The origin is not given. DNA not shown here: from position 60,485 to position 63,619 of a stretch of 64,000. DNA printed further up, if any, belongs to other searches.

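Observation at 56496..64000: Array of five tandem, overlapping, signal-peptide amidohydrolase-superfamily genes with only one intact catalytic HxH site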

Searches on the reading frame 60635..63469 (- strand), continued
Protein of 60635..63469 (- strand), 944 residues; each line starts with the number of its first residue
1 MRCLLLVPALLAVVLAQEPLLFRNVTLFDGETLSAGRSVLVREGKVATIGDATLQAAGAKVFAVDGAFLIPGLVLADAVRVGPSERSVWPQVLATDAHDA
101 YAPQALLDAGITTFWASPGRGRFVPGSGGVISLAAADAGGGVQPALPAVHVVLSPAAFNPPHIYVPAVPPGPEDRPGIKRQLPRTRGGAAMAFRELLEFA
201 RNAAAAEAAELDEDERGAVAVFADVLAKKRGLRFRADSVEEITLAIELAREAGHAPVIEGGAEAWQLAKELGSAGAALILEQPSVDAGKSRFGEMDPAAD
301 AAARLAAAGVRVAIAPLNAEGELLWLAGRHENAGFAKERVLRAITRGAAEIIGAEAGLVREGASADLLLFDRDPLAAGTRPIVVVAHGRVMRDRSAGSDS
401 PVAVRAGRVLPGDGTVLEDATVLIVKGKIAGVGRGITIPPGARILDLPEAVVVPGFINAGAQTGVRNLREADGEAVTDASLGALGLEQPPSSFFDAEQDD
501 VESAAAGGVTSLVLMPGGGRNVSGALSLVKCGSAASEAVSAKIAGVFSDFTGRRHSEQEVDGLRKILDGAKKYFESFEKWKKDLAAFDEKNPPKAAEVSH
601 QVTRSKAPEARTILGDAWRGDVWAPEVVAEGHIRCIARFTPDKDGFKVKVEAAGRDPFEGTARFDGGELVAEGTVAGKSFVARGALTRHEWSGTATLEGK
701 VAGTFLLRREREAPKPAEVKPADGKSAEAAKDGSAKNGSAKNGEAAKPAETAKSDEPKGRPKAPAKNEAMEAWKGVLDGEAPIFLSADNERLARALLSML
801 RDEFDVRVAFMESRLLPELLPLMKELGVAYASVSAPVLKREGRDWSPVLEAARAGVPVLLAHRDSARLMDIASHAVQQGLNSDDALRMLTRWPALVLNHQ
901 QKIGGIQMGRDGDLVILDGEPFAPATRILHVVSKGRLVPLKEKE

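Call 73: find_homologous_proteins(query=A1, max_evalue=1e-40)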
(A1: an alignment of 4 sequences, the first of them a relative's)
Query A1 (4 sequences) (405 aa, profile of the alignment): 220 proteins with E <= 1e-40 among 8000 candidates; the best 120 are listed.
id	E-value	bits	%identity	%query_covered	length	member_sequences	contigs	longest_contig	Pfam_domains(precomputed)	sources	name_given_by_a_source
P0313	1.0e-215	734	100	100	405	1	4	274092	PF07969.18,PF01979.27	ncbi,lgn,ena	-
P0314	2.9e-213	726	69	100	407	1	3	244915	PF07969.18,PF01979.27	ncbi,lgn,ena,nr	ncbi:MAG: hypothetical protein EXS14_03915 [Planctomycetes bacterium]|nr:hypothetical protein [Planc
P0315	1.5e-210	717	94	100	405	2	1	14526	PF07969.18,PF01979.27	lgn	-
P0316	1.9e-206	704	50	99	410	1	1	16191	PF07969.18,PF01979.27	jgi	jgi:imidazolonepropionase-like amidohydrolase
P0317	1.5e-202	691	69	99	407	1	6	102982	PF07969.18,PF01979.27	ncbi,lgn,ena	-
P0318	4.9e-196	669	83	99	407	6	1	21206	PF07969.18,PF01979.27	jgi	jgi:imidazolonepropionase-like amidohydrolase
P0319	1.4e-185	635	34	93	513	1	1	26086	PF07969.18,PF01979.27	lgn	-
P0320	1.9e-182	625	48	99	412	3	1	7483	PF07969.18,PF01979.27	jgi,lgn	jgi:imidazolonepropionase-like amidohydrolase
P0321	6.0e-175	600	54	95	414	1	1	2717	PF07969.18,PF01979.27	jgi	jgi:imidazolonepropionase-like amidohydrolase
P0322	1.4e-174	599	51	98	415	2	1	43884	PF07969.18,PF01979.27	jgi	jgi:imidazolonepropionase-like amidohydrolase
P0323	2.4e-174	598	52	95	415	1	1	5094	PF07969.18,PF01979.27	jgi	jgi:imidazolonepropionase-like amidohydrolase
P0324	4.1e-174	597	33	97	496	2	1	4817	PF07969.18,PF01979.27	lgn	-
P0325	4.5e-174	597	53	95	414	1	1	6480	PF07969.18,PF01979.27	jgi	jgi:imidazolonepropionase-like amidohydrolase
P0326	3.7e-171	588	50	98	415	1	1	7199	PF07969.18,PF01979.27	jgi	jgi:imidazolonepropionase-like amidohydrolase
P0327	2.5e-170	585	53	97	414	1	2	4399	PF07969.18,PF01979.27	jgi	jgi:imidazolonepropionase-like amidohydrolase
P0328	3.1e-170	584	52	99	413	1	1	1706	PF07969.18,PF01979.27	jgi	jgi:hypothetical protein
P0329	6.7e-170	583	50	99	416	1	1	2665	PF07969.18,PF01979.27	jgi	jgi:imidazolonepropionase-like amidohydrolase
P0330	3.4e-169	581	51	94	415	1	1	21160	PF07969.18,PF01979.27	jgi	jgi:imidazolonepropionase-like amidohydrolase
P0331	4.6e-169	581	55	98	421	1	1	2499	PF07969.18,PF01979.27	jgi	jgi:imidazolonepropionase-like amidohydrolase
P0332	8.7e-169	580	56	99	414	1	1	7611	PF07969.18,PF01979.27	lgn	-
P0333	3.3e-163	561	49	97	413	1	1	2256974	PF07969.18,PF01979.27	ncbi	-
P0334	3.6e-163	561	55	98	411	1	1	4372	PF07969.18,PF01979.27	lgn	-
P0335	9.6e-159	547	55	95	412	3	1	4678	PF07969.18,PF01979.27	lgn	-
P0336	1.3e-158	546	54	98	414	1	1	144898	PF07969.18,PF01979.27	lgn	-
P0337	1.2e-154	533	54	99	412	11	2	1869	PF07969.18,PF01979.27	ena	-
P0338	1.5e-153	530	51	98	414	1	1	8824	PF07969.18,PF01979.27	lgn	-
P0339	1.7e-153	529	54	95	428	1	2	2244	PF07969.18,PF01979.27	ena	-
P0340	1.0e-152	527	53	99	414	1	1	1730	PF07969.18,PF01979.27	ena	-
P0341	1.9e-152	526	52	96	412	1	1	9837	PF07969.18,PF01979.27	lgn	-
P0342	5.4e-152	524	53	98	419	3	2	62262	PF07969.18,PF01979.27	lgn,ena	-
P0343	2.2e-151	522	50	98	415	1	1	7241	PF07969.18,PF01979.27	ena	-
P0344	1.3e-150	520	51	99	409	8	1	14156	PF07969.18,PF01979.27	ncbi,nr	ncbi:MAG: amidohydrolase family protein [Planctomycetes bacterium]|nr:amidohydrolase family protein 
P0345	2.3e-147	509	54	100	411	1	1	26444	PF07969.18,PF01979.27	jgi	jgi:imidazolonepropionase-like amidohydrolase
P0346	3.4e-147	509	51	99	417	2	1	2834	PF07969.18,PF01979.27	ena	-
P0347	8.2e-146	504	36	93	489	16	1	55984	PF07969.18,PF01979.27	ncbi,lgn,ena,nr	ncbi:MAG TPA: amidohydrolase family protein [Planctomycetota bacterium]|nr:amidohydrolase family pro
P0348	7.7e-145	501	35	94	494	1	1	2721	PF07969.18,PF01979.27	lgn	-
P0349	2.7e-144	499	37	94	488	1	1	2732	PF07969.18,PF01979.27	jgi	jgi:imidazolonepropionase-like amidohydrolase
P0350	7.3e-144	498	50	99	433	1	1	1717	PF07969.18,PF01979.27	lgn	-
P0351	5.2e-143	495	36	98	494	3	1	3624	PF07969.18,PF01979.27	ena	-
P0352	6.5e-143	495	36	98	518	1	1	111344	PF07969.18,PF01979.27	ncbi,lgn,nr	ncbi:MAG: amidohydrolase family protein [Planctomycetes bacterium]|nr:amidohydrolase family protein 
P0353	9.3e-143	494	37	98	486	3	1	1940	PF07969.18,PF01979.27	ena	-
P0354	1.1e-141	491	37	94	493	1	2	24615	PF07969.18,PF01979.27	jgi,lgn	jgi:imidazolonepropionase-like amidohydrolase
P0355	1.3e-141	490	34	97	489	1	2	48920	PF07969.18,PF01979.27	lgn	-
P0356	1.4e-141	490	36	94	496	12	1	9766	PF07969.18,PF01979.27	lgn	-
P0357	1.5e-141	490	37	96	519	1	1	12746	PF07969.18,PF01979.27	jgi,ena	-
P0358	1.1e-140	487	36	94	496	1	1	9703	PF07969.18,PF01979.27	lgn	-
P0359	1.6e-140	487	35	98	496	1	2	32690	PF07969.18,PF01979.27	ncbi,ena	-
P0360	2.2e-140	486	37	94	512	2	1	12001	PF07969.18,PF01979.27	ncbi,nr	ncbi:MAG TPA: amidohydrolase family protein [Planctomycetota bacterium]|nr:amidohydrolase family pro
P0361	2.3e-140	486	36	94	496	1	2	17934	PF07969.18,PF01979.27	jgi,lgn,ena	-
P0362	2.5e-140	486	36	94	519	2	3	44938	PF07969.18,PF01979.27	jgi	jgi:imidazolonepropionase-like amidohydrolase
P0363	3.9e-140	485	36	94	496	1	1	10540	PF07969.18,PF01979.27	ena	-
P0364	4.9e-140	485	38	98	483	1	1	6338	PF07969.18,PF01979.27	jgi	jgi:imidazolonepropionase-like amidohydrolase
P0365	6.1e-140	485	36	94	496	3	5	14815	PF07969.18,PF01979.27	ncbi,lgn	-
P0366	6.8e-140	485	36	94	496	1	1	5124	PF07969.18,PF01979.27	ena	-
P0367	7.5e-140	484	34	97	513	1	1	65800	PF07969.18,PF01979.27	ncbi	-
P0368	1.0e-139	484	35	94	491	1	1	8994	PF07969.18,PF01979.27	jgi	-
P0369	1.7e-139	483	36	98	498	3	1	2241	PF07969.18,PF01979.27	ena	-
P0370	1.7e-139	483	33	93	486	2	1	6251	PF07969.18,PF01979.27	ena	-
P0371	2.1e-139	483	33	94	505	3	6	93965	PF07969.18,PF01979.27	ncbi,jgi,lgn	jgi:imidazolonepropionase-like amidohydrolase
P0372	3.7e-139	482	33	98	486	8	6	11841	PF07969.18,PF01979.27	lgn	-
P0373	4.7e-139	482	32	94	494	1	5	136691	PF07969.18,PF01979.27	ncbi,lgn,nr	ncbi:MAG: amidohydrolase family protein [Planctomycetes bacterium]|nr:amidohydrolase family protein 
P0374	4.8e-139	482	35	94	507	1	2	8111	PF07969.18,PF01979.27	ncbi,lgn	-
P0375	4.8e-139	482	34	94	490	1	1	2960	PF07969.18,PF01979.27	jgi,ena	-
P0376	1.1e-138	481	36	94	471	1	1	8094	PF07969.18,PF01979.27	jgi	jgi:imidazolonepropionase-like amidohydrolase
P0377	1.7e-138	480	37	94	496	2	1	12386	PF07969.18,PF01979.27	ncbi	-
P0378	2.2e-138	480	34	94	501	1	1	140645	PF07969.18,PF01979.27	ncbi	-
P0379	3.3e-138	479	39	94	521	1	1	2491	PF07969.18,PF01979.27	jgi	jgi:imidazolonepropionase-like amidohydrolase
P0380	4.3e-138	479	33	94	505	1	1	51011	PF07969.18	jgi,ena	-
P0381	5.6e-138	478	37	94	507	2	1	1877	PF07969.18,PF01979.27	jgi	jgi:imidazolonepropionase-like amidohydrolase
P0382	8.6e-138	478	34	96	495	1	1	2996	PF07969.18,PF01979.27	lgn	-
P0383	8.8e-138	478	36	94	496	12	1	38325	PF07969.18,PF01979.27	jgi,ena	-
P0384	1.2e-137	477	35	93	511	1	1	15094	PF07969.18,PF01979.27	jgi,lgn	-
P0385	1.2e-137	477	34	94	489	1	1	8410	PF07969.18,PF01979.27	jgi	jgi:imidazolonepropionase-like amidohydrolase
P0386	1.9e-137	476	35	97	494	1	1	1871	PF07969.18,PF01979.27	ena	-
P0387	2.2e-137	476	37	94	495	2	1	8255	PF07969.18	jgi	jgi:imidazolonepropionase-like amidohydrolase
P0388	2.3e-137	476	33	96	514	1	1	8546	PF07969.18,PF01979.27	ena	-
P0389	3.2e-137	476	32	94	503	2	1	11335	PF07969.18,PF01979.27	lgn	-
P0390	7.2e-137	475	36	94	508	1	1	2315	PF07969.18,PF01979.27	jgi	-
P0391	8.8e-137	474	36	94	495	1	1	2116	PF07969.18,PF01979.27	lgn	-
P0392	1.2e-136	474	34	94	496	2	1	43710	PF07969.18,PF01979.27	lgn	-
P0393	1.5e-136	474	33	94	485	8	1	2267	PF07969.18,PF01979.27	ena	-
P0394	1.5e-136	474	34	94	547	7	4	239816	PF07969.18,PF01979.27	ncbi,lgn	-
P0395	2.2e-136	473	37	97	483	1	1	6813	PF07969.18,PF01979.27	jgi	jgi:imidazolonepropionase-like amidohydrolase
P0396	3.3e-136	472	34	94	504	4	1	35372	PF07969.18,PF01979.27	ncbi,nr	ncbi:MAG: amidohydrolase family protein [Planctomycetota bacterium]|nr:amidohydrolase family protein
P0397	3.9e-136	472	33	93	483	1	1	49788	PF07969.18,PF01979.27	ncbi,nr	ncbi:MAG TPA: amidohydrolase family protein [Planctomycetota bacterium]|nr:amidohydrolase family pro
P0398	3.9e-136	472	32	94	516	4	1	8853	PF07969.18,PF01979.27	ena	-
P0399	4.0e-136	472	33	98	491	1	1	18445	PF07969.18,PF01979.27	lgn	-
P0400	4.2e-136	472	32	97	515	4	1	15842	PF07969.18,PF01979.27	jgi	jgi:imidazolonepropionase-like amidohydrolase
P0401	4.5e-136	472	33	93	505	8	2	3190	PF07969.18,PF01979.27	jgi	-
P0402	6.5e-136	471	33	96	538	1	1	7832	PF07969.18,PF01979.27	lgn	-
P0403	1.1e-135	471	35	98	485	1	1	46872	PF07969.18,PF01979.27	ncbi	-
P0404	1.2e-135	471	36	99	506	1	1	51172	PF07969.18,PF01979.27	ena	-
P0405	2.1e-135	470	34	94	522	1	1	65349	PF07969.18,PF01979.27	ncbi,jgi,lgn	ncbi:MAG: imidazolonepropionase-like amidohydrolase [Planctomycetota bacterium]|jgi:imidazolonepropi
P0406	6.1e-135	468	34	94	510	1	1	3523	PF07969.18,PF01979.27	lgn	-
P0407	8.3e-135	468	33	94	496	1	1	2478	PF07969.18,PF01979.27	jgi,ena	-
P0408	8.4e-135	468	37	92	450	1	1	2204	PF07969.18,PF01979.27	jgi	jgi:imidazolonepropionase-like amidohydrolase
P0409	9.0e-135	468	37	94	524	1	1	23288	PF07969.18,PF01979.27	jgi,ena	-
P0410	1.0e-134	468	36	93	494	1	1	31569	PF07969.18,PF01979.27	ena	-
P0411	2.5e-134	466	36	93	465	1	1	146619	PF07969.18,PF01979.27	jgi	jgi:imidazolonepropionase-like amidohydrolase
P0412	3.1e-134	466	34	98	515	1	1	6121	PF07969.18,PF01979.27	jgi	jgi:imidazolonepropionase-like amidohydrolase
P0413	4.0e-134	466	35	91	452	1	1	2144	PF07969.18,PF01979.27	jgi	jgi:imidazolonepropionase-like amidohydrolase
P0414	4.5e-134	465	33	97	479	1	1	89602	PF07969.18,PF01979.27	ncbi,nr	ncbi:MAG: amidohydrolase family protein [Planctomycetes bacterium]|nr:amidohydrolase family protein 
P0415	6.3e-134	465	37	96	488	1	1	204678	PF07969.18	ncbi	ncbi:MAG: hypothetical protein R3F49_16480 [Planctomycetota bacterium]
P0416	8.6e-134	464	35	97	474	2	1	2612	PF07969.18,PF01979.27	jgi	-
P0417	8.8e-134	464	36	94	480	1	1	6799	PF07969.18,PF01979.27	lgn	-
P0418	1.1e-133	464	37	97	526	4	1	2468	PF07969.18,PF01979.27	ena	-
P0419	1.2e-133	464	35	94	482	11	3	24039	PF07969.18,PF01979.27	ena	-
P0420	3.0e-133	463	35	94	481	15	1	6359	PF07969.18,PF01979.27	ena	-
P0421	1.3e-132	461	36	96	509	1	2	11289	PF07969.18,PF01979.27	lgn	-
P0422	2.4e-132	460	34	94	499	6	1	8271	PF07969.18,PF01979.27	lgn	-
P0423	3.8e-132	459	33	92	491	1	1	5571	PF07969.18,PF01979.27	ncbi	-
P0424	4.0e-132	459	35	94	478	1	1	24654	PF07969.18,PF01979.27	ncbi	-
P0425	4.8e-132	459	34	93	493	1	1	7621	PF07969.18,PF01979.27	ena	-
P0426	6.6e-132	458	35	94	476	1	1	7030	PF07969.18,PF01979.27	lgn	-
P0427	7.0e-132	458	46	95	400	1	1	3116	PF07969.18,PF01979.27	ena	-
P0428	9.2e-132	458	33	94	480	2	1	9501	PF07969.18,PF01979.27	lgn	-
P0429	1.6e-131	457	35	98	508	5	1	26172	PF07969.18,PF01979.27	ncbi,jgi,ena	-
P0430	1.7e-131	457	39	93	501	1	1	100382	PF07969.18,PF01979.27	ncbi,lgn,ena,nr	ncbi:MAG: hypothetical protein EXS08_05360 [Planctomycetes bacterium]|nr:hypothetical protein [Planc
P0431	2.5e-131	456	34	94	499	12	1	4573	PF07969.18,PF01979.27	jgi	-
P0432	4.0e-131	456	34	95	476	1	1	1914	PF07969.18,PF01979.27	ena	-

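Call 77: search_protein_families(library=pfam, proteins=[L001:4329-4844:-, L001:7381-8781:+, L001:6295-7377:+], max_evalue=0.001)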
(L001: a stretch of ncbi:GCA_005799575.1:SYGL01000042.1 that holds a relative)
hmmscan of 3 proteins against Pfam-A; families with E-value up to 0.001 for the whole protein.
L001:4329-4844:- (171 aa): 4 families
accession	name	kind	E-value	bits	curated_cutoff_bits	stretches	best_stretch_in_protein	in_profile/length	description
PF08281.18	Sigma70_r4_2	-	3e-13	49.6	25.7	1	100-151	3-54/54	Sigma-70, region 4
PF04542.20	Sigma70_r2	-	2.9e-10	40.2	24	1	2-57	11-68/71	Sigma-70 region 2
PF22029.2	PhyR_sigma2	-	1.1e-05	25.8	27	1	2-46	10-54/55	Sigma2 domain of PhyR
PF04545.22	Sigma70_r4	-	0.0007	19.5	24.1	0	113-151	11-48/50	Sigma-70, region 4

L001:7381-8781:+ (466 aa): 2 families
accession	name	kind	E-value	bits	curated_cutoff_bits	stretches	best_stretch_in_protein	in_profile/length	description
PF01979.26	Amidohydro_1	-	7.5e-16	58.7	25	1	300-457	152-345/345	Amidohydrolase family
PF07969.17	Amidohydro_3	-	2.3e-12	47.6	29.7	1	333-458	343-472/472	Amidohydrolase family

L001:6295-7377:+ (360 aa): 2 families
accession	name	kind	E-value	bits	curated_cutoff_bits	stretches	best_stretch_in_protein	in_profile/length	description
PF07969.17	Amidohydro_3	-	4.9e-11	43.2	29.7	1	276-354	390-471/472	Amidohydrolase family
PF01979.26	Amidohydro_1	-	5.5e-10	39.4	25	1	284-344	264-326/345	Amidohydrolase family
